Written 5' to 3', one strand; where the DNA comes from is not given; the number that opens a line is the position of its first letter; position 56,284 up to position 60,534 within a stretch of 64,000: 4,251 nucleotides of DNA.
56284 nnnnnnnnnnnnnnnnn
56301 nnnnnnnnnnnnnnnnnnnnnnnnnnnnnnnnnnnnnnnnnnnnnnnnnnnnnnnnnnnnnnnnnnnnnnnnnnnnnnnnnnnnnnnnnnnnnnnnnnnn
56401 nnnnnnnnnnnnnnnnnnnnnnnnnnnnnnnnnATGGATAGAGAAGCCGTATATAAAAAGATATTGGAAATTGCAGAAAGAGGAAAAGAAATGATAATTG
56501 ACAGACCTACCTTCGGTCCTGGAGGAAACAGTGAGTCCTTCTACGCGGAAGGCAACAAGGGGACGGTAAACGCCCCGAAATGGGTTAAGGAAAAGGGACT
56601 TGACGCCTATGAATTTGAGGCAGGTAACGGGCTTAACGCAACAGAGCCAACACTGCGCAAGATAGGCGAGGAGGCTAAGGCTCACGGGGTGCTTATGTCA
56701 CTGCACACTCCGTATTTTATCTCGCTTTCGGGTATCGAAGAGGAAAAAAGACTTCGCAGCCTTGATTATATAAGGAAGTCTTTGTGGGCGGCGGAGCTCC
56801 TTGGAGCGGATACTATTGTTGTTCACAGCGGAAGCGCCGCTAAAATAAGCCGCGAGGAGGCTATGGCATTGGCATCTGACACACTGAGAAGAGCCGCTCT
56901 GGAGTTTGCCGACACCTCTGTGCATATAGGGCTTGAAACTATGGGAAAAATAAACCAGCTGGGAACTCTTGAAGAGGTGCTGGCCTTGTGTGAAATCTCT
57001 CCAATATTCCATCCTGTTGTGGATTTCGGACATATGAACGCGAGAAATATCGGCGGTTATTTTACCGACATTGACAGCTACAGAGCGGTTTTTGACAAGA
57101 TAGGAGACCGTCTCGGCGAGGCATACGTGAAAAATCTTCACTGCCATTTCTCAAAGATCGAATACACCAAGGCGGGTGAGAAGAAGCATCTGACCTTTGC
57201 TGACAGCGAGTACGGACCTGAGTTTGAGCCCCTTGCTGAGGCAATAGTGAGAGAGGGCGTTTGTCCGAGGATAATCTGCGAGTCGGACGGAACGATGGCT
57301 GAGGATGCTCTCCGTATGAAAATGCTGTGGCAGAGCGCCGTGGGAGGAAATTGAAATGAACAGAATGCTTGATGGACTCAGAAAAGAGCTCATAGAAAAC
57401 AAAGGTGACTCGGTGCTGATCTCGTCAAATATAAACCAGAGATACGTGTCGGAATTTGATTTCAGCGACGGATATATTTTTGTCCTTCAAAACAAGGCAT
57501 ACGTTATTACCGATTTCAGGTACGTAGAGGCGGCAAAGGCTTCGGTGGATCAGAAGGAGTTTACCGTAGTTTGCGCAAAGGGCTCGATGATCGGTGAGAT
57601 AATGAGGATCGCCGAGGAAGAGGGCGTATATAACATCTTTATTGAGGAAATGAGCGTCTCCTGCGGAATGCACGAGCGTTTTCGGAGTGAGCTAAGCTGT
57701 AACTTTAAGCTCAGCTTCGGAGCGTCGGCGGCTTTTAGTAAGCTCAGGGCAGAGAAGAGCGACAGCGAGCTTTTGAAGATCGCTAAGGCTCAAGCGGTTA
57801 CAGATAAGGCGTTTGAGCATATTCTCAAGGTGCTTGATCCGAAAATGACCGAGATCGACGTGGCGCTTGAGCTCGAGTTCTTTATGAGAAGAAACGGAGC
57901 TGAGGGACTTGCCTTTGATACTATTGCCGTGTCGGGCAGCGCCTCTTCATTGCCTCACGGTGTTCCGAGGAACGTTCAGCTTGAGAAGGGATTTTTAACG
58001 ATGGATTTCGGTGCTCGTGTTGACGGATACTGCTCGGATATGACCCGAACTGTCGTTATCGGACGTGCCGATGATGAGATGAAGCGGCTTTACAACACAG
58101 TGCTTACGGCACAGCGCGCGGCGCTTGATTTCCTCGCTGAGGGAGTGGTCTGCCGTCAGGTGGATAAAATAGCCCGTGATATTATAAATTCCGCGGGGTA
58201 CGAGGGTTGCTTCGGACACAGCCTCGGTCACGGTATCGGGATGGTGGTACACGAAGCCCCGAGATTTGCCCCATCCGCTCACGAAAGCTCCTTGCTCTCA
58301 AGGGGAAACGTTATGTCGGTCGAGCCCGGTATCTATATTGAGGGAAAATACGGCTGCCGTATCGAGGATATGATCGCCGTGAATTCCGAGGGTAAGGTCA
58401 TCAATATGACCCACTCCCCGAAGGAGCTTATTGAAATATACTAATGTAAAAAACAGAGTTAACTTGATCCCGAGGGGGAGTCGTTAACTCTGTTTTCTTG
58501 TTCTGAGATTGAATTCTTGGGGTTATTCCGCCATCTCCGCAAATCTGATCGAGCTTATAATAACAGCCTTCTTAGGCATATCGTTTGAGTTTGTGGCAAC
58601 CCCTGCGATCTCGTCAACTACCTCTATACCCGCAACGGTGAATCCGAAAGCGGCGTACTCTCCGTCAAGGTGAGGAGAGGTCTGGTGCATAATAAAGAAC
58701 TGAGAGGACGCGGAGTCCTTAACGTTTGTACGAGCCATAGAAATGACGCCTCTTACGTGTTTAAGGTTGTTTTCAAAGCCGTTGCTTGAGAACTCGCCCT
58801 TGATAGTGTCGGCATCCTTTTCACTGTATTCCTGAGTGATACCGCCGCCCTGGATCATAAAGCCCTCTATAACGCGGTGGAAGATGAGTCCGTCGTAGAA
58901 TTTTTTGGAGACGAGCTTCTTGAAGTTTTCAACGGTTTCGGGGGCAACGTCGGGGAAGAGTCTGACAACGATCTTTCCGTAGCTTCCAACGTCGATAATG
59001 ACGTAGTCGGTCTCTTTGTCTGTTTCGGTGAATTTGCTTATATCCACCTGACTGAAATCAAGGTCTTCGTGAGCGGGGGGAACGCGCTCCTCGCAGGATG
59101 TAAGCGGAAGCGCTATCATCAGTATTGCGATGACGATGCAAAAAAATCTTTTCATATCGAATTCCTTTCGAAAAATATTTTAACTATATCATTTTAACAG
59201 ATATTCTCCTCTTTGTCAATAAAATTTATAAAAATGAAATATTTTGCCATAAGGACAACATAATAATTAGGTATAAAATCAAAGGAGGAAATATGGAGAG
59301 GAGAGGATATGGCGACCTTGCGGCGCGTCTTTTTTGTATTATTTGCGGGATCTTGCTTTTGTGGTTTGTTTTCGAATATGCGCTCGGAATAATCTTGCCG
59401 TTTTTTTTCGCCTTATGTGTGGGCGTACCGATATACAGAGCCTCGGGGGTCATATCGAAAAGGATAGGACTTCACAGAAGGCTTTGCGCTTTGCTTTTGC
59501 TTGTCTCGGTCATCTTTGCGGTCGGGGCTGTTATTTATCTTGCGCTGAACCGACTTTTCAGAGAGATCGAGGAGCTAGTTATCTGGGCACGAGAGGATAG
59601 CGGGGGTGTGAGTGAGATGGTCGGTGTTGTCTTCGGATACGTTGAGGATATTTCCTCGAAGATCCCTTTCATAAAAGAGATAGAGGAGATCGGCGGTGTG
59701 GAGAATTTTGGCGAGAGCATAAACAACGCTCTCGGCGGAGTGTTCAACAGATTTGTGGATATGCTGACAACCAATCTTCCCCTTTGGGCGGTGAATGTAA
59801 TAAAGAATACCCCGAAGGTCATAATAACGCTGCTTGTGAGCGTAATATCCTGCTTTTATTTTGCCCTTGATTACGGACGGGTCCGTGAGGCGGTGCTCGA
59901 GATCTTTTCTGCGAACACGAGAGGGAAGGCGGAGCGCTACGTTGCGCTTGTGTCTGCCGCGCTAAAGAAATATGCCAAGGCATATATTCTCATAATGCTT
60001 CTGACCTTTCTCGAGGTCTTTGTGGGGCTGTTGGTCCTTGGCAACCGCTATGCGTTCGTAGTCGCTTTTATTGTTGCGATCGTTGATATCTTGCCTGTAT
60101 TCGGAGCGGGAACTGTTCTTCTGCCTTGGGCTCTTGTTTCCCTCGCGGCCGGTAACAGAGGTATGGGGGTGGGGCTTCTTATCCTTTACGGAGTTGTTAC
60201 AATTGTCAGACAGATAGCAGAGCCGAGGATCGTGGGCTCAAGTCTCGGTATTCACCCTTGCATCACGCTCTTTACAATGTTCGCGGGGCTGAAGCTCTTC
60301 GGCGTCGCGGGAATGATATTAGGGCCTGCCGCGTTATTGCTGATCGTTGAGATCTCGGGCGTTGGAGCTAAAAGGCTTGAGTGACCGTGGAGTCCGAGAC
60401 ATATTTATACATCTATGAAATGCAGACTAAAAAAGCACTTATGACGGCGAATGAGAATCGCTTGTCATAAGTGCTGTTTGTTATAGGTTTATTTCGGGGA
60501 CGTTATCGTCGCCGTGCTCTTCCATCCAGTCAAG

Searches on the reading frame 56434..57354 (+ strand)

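Call 8: search_protein_families(library=pfam, proteins=[window:56434-57354:+], max_evalue=0.001)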
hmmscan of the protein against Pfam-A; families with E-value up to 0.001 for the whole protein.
window:56434-57354:+ (306 aa): 1 family
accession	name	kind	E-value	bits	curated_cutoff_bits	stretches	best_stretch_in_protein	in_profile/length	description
PF01261.30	AP_endonuc_2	-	1.1e-28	101.1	31.1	1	49-285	2-230/249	Xylose isomerase-like TIM barrel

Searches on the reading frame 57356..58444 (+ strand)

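Call 8: search_protein_families(library=pfam, proteins=[window:57356-58444:+], max_evalue=0.001)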
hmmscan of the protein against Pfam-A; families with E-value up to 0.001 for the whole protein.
window:57356-58444:+ (362 aa): 2 families
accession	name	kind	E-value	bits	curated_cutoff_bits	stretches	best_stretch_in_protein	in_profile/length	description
PF00557.29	Peptidase_M24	-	1.5e-63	214.8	23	1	141-343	2-207/208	Metallopeptidase family M24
PF01321.24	Creatinase_N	-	4.7e-11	43.7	22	1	5-117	2-115/128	Creatinase/Prolidase N-terminal domain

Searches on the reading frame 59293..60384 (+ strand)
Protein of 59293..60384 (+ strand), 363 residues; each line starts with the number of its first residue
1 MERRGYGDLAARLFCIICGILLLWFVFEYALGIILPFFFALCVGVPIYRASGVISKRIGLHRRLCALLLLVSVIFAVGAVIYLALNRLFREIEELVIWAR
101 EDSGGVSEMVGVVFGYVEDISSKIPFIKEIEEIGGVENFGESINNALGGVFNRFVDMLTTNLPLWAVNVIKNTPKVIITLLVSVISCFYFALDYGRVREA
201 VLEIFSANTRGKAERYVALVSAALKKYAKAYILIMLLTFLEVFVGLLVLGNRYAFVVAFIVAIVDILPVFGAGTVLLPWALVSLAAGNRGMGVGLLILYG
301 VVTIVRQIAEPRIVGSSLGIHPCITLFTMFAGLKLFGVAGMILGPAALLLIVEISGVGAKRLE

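Call 8: search_protein_families(library=pfam, proteins=[window:59293-60384:+], max_evalue=0.001)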
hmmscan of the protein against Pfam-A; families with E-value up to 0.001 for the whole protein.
window:59293-60384:+ (363 aa): 1 family
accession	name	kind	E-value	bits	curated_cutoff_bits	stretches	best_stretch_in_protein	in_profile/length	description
PF01594.21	AI-2E_transport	-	2e-42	146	34.3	1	14-355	6-323/327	AI-2E family transporter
